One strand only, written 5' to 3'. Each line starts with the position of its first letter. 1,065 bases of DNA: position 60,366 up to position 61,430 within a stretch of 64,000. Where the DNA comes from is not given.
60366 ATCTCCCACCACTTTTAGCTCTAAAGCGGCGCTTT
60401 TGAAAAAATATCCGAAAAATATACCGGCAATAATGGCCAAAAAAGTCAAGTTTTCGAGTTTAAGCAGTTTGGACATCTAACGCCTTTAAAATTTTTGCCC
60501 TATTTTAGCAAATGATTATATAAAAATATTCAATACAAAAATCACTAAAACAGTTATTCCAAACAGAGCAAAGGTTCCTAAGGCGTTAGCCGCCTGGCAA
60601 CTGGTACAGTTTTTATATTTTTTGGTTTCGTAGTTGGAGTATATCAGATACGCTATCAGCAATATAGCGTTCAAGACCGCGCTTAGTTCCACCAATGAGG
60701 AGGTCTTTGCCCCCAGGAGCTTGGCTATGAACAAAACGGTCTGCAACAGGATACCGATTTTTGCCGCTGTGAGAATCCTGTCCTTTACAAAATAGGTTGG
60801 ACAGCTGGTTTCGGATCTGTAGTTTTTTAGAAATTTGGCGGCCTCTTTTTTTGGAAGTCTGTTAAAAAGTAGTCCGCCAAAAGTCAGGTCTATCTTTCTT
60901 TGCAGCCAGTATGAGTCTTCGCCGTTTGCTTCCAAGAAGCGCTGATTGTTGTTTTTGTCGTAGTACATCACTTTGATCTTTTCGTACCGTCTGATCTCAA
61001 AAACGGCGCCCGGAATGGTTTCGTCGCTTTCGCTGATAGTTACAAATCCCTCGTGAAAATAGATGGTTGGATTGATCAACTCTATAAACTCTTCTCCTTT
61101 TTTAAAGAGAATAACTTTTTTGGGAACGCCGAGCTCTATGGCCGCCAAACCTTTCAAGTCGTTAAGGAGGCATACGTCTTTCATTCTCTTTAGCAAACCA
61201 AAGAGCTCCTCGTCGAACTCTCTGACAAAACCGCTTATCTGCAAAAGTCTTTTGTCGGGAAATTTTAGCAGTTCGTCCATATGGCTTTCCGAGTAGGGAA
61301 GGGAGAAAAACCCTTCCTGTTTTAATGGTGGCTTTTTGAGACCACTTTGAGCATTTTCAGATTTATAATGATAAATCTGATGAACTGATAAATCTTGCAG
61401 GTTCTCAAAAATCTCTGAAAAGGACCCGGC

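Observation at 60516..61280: Catalytically dead peptide deformylase fused to a three-cysteine membrane domain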

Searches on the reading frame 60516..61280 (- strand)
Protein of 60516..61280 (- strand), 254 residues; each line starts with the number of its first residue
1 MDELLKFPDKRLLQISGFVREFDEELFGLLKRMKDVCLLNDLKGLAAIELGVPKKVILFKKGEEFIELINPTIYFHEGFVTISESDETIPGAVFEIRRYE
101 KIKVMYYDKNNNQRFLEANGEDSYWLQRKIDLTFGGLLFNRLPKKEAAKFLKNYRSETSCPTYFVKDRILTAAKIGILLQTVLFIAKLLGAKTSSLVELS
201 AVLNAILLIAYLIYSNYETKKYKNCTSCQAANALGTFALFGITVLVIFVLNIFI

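Call 3: search_protein_families(library=pfam, proteins=[window:60516-61280:-], max_evalue=1)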
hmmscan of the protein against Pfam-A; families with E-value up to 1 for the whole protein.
window:60516-61280:- (254 aa): 2 families
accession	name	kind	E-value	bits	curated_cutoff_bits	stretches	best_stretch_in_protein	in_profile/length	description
PF01327.26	Pep_deformylase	-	4.6e-23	82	22.8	1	2-146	2-154/156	Polypeptide deformylase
PF12669.12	FeoB_associated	-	0.29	11.8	27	1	206-230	10-38/44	FeoB-associated Cys-rich membrane protein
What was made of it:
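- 60516..61280 (-): pdfL: 254-aa protein made of a catalytically dead PDF-fold domain and a 3TM CxxC domain (stop codon at 60516-60518). Pfam PF01327 at E=4.6e-23 (call 3).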

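Call 4: search_protein_families(library=ncbifam, proteins=[window:60516-61280:-], max_evalue=1)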
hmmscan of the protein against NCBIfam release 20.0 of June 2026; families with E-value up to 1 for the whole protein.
window:60516-61280:- (254 aa): 7 families
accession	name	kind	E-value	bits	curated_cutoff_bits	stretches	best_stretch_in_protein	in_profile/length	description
TIGR00079.1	pept_deformyl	equivalog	7e-13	48.5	103.95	1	2-154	2-159/161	peptide deformylase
NF009484.0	PRK12846.1-5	equivalog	8.1e-13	48.4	190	1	3-155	5-160/165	peptide deformylase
NF001159.1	PRK00150.1-3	subfamily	5.9e-10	38.9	125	1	6-152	7-160/167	peptide deformylase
NF006670.0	PRK09218.1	equivalog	4.8e-09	36.3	162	1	42-133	41-131/136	peptide deformylase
NF011189.0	PRK14595.1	equivalog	2.5e-07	30.6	232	1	17-133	19-137/162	peptide deformylase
NF009483.0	PRK12846.1-4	equivalog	0.00046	19.8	267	1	9-142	11-156/193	peptide deformylase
NF043039.1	HgcAB_like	equivalog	0.018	14.6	285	1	148-247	132-237/350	HgcAB-like fusion protein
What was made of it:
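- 60519..60803 (-): Membrane domain: C160-P161 beside the membrane, then three TM helices; the conserved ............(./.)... motif spans the end of helix 2 and the start of helix 3. No Pfam or NCBIfam family passes threshold (calls 3, 4).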

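Call 5: find_homologous_proteins(query=window:60516-61280:-, max_evalue=0.001)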
Query window:60516-61280:- (254 aa): 34 proteins with E <= 0.001 among 1482 candidates.
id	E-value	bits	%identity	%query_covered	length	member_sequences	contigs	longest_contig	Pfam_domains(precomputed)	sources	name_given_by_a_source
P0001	1.0e-160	551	100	100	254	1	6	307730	PF01327.27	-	-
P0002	2.8e-95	336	60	98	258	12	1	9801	PF01327.27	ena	-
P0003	9.0e-94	331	58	99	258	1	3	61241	PF01327.27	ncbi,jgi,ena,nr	ncbi:MAG: peptide deformylase [Epsilonproteobacteria bacterium]|nr:peptide deformylase [Campylobacte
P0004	5.8e-91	322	58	99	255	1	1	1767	PF01327.27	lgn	-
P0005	6.4e-89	316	55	98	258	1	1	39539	PF01327.27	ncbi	-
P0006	2.2e-88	314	58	95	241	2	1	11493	PF01327.27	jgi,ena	-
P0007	1.1e-85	305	55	99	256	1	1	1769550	PF01327.27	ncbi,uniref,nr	ncbi:peptide deformylase [Nitrosophilus kaiyonis]|uniref:peptide deformylase n=1 Tax=Nitrosophilus k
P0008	5.4e-68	247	47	100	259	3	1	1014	PF01327.27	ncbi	-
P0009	1.9e-64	235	47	99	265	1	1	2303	PF01327.27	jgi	jgi:peptide deformylase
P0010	2.9e-64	235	46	99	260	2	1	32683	PF01327.27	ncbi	-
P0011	3.0e-64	235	46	98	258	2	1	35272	PF01327.27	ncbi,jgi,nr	ncbi:MAG: peptide deformylase [Epsilonproteobacteria bacterium]|nr:peptide deformylase [Campylobacte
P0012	3.9e-64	234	47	94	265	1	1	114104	PF01327.27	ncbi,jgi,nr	ncbi:MAG: peptide deformylase [Epsilonproteobacteria bacterium]|nr:hypothetical protein [Campylobact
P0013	2.0e-62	229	46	98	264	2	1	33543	PF01327.27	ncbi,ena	-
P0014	2.5e-62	228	47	98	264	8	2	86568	PF01327.27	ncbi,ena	-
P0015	7.5e-62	227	45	100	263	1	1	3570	PF01327.27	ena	-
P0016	4.6e-60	221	45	96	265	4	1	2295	PF01327.27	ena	-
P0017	1.7e-59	219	45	100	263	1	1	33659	PF01327.27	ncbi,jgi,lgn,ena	-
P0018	5.1e-59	218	43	99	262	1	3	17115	PF01327.27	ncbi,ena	-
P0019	1.2e-58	216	44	99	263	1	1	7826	PF01327.27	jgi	-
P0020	1.2e-58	216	44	97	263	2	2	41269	PF01327.27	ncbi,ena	-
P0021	1.4e-58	216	43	100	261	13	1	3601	PF01327.27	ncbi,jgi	-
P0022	1.9e-58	216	43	100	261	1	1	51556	PF01327.27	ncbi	-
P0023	4.1e-58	215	43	100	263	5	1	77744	PF01327.27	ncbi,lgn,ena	-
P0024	1.6e-57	213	46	98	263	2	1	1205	PF01327.27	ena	-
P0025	2.5e-56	209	41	100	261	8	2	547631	PF01327.27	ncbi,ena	-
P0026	4.1e-56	208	40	100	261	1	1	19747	PF01327.27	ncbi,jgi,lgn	-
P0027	5.7e-56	208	40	100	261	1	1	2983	PF01327.27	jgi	-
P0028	6.3e-55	204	46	94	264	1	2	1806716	PF01327.27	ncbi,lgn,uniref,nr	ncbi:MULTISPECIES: peptide deformylase [unclassified Nitratiruptor]|uniref:peptide deformylase n=1 T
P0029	1.7e-54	203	40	97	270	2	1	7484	PF01327.27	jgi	-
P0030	3.6e-54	202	42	98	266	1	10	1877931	PF01327.27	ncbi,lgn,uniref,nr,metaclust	ncbi:peptide deformylase [Nitratiruptor sp. SB155-2]|uniref:peptide deformylase n=1 Tax=Nitratirupto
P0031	2.9e-53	199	42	98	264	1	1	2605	PF01327.27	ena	-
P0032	5.9e-41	158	64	46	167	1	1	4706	PF01327.27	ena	-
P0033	5.2e-39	152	35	100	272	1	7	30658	PF01327.27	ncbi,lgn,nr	ncbi:MAG TPA: peptide deformylase [Epsilonproteobacteria bacterium]|nr:peptide deformylase [Campylob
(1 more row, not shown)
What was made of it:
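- Databases call it 'peptide deformylase' (call 5).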

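Call 6: search_solved_structures(query=window:60516-61280:-, max_evalue=0.01, show_alignments=2)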
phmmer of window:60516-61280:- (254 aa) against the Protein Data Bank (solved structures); distinct sequences matched with E-value up to 0.01: 38.
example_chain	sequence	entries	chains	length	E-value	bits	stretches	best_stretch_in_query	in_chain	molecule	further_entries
2ew5_A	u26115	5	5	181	2e-12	50.3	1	3-154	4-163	peptide deformylase | Peptide deformylase 11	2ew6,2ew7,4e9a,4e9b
1ws0_A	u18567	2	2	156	1.3e-10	44.4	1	3-141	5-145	peptide deformylase 1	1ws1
3u04_A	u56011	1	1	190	3.3e-09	39.8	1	4-66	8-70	Peptide deformylase 1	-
1v3y_A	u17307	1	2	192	3.5e-09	39.7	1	68-157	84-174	Peptide deformylase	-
3oca_A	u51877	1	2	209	4.9e-09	39.2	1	4-66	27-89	Peptide deformylase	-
1dff_A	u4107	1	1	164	7.4e-09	38.6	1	3-143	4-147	PEPTIDE DEFORMYLASE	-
3k6l_A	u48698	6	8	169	7.9e-09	38.5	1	3-143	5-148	Peptide deformylase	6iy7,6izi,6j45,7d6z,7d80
1bs4_A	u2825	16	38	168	7.9e-09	38.5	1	3-143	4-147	PROTEIN (PEPTIDE DEFORMYLASE) | POLYPEPTIDE DEFORMYLASE | PEPTIDE DEFORMYLASE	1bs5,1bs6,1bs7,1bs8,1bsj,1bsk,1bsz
2w3t_A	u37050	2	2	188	8.2e-09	38.5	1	3-143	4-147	PEPTIDE DEFORMYLASE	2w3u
8ofe_A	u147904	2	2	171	8.2e-09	38.5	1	3-143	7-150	Peptide deformylase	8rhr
4al2_A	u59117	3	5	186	1e-08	38.1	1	3-143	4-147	PEPTIDE DEFORMYLASE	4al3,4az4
6caz_A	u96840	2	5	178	1.1e-08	38.1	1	3-142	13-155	Peptide deformylase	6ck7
1def_A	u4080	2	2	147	1.4e-08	37.7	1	3-140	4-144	PEPTIDE DEFORMYLASE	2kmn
2def_A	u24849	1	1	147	1.4e-08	37.7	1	3-140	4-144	PEPTIDE DEFORMYLASE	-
4dr8_A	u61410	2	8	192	2.7e-07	33.5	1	9-143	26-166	Peptide deformylase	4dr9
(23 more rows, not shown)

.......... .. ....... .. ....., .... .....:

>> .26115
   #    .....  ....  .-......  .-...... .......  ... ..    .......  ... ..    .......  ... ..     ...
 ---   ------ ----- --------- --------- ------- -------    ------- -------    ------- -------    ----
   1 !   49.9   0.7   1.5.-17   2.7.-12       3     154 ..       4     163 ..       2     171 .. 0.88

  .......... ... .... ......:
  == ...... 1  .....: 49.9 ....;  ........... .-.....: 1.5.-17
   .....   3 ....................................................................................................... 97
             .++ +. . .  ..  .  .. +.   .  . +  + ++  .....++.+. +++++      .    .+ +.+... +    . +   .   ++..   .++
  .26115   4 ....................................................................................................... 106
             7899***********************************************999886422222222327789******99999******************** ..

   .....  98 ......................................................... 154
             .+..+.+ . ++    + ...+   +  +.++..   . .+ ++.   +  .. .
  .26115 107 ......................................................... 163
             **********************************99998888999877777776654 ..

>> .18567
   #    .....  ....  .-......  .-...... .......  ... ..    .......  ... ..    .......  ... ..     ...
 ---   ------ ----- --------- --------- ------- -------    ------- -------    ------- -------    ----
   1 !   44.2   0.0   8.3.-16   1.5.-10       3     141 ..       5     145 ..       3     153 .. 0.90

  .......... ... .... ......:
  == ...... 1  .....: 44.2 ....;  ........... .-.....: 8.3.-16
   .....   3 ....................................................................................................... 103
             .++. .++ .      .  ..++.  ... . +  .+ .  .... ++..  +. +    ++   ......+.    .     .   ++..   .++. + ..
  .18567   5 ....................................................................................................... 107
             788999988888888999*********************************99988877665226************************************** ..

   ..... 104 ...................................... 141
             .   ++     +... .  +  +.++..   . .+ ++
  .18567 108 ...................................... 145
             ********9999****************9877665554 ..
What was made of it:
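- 61017..61031 (-): Motif 2 position: ESDET in place of EGCLS, so the metal-binding Cys is lost. Alignment to H. pylori PDF (call 6).
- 60885..60902 (-): Motif 3 position: QRKIDL in place of QHExDH, so both His ligands and the catalytic Glu are lost. Call 6.
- Checked: The best solved relative is H. pylori PDF 2EW5 (E=2e-12, call 6). The residue-by-residue alignment (call 6) shows EGCLS replaced by ESDET (residues 84-88, nt 61017-61031) and QHEIDH replaced by QRKIDL (residues 127-132, nt 60885-60902).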

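Call 10: find_encoding_contigs(protein=P0030, flank=8000, max_places=2)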
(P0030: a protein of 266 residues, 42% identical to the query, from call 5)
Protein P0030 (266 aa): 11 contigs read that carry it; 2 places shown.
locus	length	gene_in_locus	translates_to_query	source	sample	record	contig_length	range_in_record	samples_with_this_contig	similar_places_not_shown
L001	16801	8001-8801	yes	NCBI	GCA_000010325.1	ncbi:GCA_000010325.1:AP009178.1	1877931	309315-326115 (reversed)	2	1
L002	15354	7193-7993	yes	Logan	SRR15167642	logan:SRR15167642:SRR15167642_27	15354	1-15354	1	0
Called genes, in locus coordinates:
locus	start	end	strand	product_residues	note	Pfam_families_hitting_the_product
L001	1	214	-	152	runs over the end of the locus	PF07963:N_methyl (weak)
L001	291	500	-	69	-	-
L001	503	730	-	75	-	-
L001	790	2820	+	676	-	PF00270:DEAD (faint), PF04851:ResIII, PF17757:UvrB_inter, PF27431:UvrB_3rd, PF00271:Helicase_C, PF12344:UvrB, PF02151:UVR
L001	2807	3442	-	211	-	PF00484:Pro_CA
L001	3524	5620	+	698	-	PF13089:PP_kinase_N, PF02503:PP_kinase, PF17941:PP_kinase_C_1, PF13091:PLDc_2 (faint), PF13090:PP_kinase_C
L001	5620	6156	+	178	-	PF00132:Hexapep (weak), PF25084:LbH_EIF2B (faint), PF25087:GMPPB_C (weak), PF00132:Hexapep, PF14602:Hexapep_2 (weak)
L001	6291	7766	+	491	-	PF01266:DAO (faint), PF07992:Pyr_redox_2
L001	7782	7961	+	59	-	-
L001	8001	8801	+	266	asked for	PF01327:Pep_deformylase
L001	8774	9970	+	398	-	PF00375:SDF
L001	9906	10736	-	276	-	PF00929:RNase_T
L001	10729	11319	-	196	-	PF00697:PRAI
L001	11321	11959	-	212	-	PF00834:Ribul_P_3_epim, PF01729:QRPTase_C (faint)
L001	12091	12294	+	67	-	PF00830:Ribosomal_L28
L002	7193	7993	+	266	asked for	PF01327:Pep_deformylase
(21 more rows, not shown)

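Call 11: find_encoding_contigs(protein=P0007, flank=8000, max_places=2)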
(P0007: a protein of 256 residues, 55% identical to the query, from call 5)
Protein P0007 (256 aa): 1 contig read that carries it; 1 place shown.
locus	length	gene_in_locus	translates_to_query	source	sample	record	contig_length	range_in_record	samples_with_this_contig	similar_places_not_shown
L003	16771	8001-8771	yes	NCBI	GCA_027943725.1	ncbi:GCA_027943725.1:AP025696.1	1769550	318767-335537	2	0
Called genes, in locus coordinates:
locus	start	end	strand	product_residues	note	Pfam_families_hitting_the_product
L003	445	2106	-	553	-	PF02690:Na_Pi_cotrans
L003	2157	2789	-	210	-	PF00484:Pro_CA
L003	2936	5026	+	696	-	PF13089:PP_kinase_N, PF02503:PP_kinase, PF17941:PP_kinase_C_1, PF13091:PLDc_2 (faint), PF13090:PP_kinase_C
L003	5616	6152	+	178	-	PF00132:Hexapep, PF25084:LbH_EIF2B (faint), PF25087:GMPPB_C (weak), PF00132:Hexapep, PF14602:Hexapep_2 (weak)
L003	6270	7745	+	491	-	PF07992:Pyr_redox_2 (weak)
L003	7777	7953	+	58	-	-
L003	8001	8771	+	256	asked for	PF01327:Pep_deformylase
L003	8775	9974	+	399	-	PF00375:SDF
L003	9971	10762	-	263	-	PF00929:RNase_T, PF16473:Rv2179c-like (faint)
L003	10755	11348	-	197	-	PF00697:PRAI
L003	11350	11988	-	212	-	PF00834:Ribul_P_3_epim, PF01729:QRPTase_C (faint)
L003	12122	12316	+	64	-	PF00830:Ribosomal_L28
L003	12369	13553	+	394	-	PF01960:ArgJ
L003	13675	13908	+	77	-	PF04325:DUF465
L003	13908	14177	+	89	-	-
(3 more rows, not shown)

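Call 12: find_encoding_contigs(protein=P0033, flank=8000, max_places=2)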
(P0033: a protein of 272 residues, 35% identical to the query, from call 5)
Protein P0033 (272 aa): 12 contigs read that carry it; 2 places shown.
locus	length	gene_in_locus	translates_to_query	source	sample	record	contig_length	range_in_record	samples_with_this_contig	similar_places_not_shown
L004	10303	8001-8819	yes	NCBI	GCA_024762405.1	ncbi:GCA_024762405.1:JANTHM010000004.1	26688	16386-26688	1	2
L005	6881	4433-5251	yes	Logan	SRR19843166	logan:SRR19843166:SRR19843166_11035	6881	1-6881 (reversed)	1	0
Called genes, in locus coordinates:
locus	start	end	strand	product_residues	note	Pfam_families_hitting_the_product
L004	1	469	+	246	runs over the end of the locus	PF00290:Trp_syntA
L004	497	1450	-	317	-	PF02775:TPP_enzyme_C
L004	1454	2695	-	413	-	PF01855:POR_N, PF02780:Transketolase_C, PF17147:PFOR_II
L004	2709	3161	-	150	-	PF12837:Fer4_6 (faint), PF13237:Fer4_10, PF14697:Fer4_21, PF12838:Fer4_7 (weak), PF13187:Fer4_9 (faint), PF00037:Fer4, PF12797:Fer4_2 (weak)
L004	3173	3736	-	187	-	PF01558:POR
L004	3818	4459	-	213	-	PF00702:Hydrolase, PF13419:HAD_2, PF13242:Hydrolase_like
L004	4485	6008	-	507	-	PF00496:SBP_bac_5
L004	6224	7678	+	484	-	PF07992:Pyr_redox_2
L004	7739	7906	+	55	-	-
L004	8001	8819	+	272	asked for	PF01327:Pep_deformylase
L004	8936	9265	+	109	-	-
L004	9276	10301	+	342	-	?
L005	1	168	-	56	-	?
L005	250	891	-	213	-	PF00702:Hydrolase, PF13419:HAD_2, PF13242:Hydrolase_like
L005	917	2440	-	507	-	PF00496:SBP_bac_5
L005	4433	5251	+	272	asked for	PF01327:Pep_deformylase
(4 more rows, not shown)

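Call 23: predict_structure(alignment_id=A1)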
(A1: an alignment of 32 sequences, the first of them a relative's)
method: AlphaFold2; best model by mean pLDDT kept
length: 254 residues; sequences in the alignment: 32
mean_pLDDT: 83.5   pTM: 0.57
mean pLDDT of the five models: 83.5, 82.4, 80.7, 79.9, 76.6
residues with pLDDT >= 90: 132; 70-90: 77; 50-70: 35; < 50: 10
segments of 3 or more residues with pLDDT < 50: 1-8
pLDDT, mean of each block of 10 residues (from residue 1): 43 63 89 93 81 82 92 93 79 87 95 95 92 74 75 63 78 95 92 90 95 86 69 90 95 89
secondary structure, 60 per line:
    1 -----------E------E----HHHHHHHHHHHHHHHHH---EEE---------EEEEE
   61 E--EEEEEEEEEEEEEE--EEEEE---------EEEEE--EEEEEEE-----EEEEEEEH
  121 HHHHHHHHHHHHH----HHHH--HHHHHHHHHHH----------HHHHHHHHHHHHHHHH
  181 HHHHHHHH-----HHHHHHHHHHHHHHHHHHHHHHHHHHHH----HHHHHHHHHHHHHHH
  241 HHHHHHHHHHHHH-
elements in order: H24-40 E44-46 E56-61 E64-77 E80-84 E94-98 E101-107 E113-119 H120-133 H138-141 H144-154 H165-188 H194-221 H226-253
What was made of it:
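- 60597..60608 (-): C225-T-S-C228 (CxxC) at the N-terminal cap of TM helix 3. AF2 starts the helix at residue 226 (call 23).
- The CxxC sits at the N-terminal cap of a helix (call 23).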

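Call 28: fold_search(model_id=the predicted structure, library=pdb)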
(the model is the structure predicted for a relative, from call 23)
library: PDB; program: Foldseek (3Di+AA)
matches with E <= 10: 565; with E <= 0.001: 162
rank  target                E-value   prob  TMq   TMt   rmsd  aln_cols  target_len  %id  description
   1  2ew7                  3.0e-11  1.00  0.46  0.69   5.2       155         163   29  Crystal Structure of Helicobacter Pylori peptide deformylase (released 2006-10-24)
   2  2ew5                  3.2e-11  1.00  0.46  0.67   5.2       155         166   29  Structure of Helicobacter Pylori peptide deformylase in complex with inhibitor (released 2006-10-24)
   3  4az4                  1.1e-10  1.00  0.45  0.67   5.9       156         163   26  E.coli deformylase with Co(II) and hydrosulfide (released 2012-08-22)
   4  1xen                  2.1e-10  1.00  0.46  0.68   5.4       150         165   25  High Resolution Crystal Structure of Escherichia coli Iron- Peptide Deformylase Bound To Formate (released 2005-03-29)
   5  1v3y_B                2.1e-10  1.00  0.46  0.67   4.9       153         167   29  The crystal structure of peptide deformylase from Thermus thermophilus HB8 (released 2004-12-28)
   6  1icj_A                2.3e-10  1.00  0.46  0.66   5.4       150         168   25  PDF PROTEIN IS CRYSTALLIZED AS NI2+ CONTAINING FORM, COCRYSTALLIZED WITH INHIBITOR POLYETHYLENE GLYCOL (PEG) (released 1999-03-23)
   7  3fwx_A                3.2e-10  1.00  0.45  0.66   6.4       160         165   24  The crystal structure of the peptide deformylase from Vibrio cholerae O1 biovar El Tor str. N16961 (released 2009-03-17)
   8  8rhr                  3.4e-10  1.00  0.46  0.67   5.4       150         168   25  E.coli Peptide Deformylase with bound inhibitor BB4 (released 2024-04-17)
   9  4wxk_C                4.0e-10  1.00  0.46  0.67   5.3       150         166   25  Crystal structure of a peptide deformylase from Haemophilus influenzae (released 2015-11-18)
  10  6caz                  4.2e-10  1.00  0.46  0.67   6.7       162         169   27  Crystal structure of a peptide deformylase from Legionella pneumophila (released 2018-02-14)
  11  4dr9_A                4.7e-10  1.00  0.46  0.61   4.7       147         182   28  Crystal structure of a peptide deformylase from synechococcus elongatus in complex with actinonin (released 2013-01-16)
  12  4wxk_A                6.2e-10  1.00  0.45  0.67   5.7       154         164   26  Crystal structure of a peptide deformylase from Haemophilus influenzae (released 2015-11-18)
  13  1ws0                  6.6e-10  1.00  0.43  0.69   5.6       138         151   33  Structure analysis of peptide deformylase from Bacillus cereus (released 2005-09-13)
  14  4wxl_B                6.6e-10  1.00  0.45  0.67   5.8       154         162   26  Crystal structure of a peptide deformylase from Haemophilus influenzae complex with Actinonin (released 2015-11-18)
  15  1v3y_A                8.2e-10  1.00  0.48  0.68   4.3       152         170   29  The crystal structure of peptide deformylase from Thermus thermophilus HB8 (released 2004-12-28)
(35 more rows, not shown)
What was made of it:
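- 60516..61280 (-): AF2 model and Foldseek match (calls 23, 28).
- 60816..61280 (-): Cytoplasmic PDF-like domain (about residues 1-155), including the post-domain helix at 144-154. Calls 3, 6, 23 and 28.
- On Peptide deformylase (EC 3.5.1.88; Pfam PF01327): Foldseek match to 2ew7 at E=3e-11, TM-score 0.69 normalised by the target (call 28).
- Checked: The AF2 model (pLDDT 83.5, call 23) matches PDF structures in Foldseek (2ew7, E=3e-11, call 28).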

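Call 86: search_protein_families(library=pfam, proteins=[L004:8936-9265:+, L004:9276-10301:+], max_evalue=0.001)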
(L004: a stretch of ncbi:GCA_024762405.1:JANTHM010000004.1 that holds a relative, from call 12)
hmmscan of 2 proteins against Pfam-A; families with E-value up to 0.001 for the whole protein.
L004:8936-9265:+ (109 aa): 0 families

L004:9276-10301:+ (342 aa): 2 families
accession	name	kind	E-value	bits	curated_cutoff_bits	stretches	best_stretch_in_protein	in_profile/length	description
PF00817.25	IMS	-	1.7e-42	145.2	23.2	1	5-197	1-147/148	impB/mucB/samB family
PF11798.14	IMS_HHH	-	9e-06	26.1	24.4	1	211-236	4-29/32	IMS family HHH motif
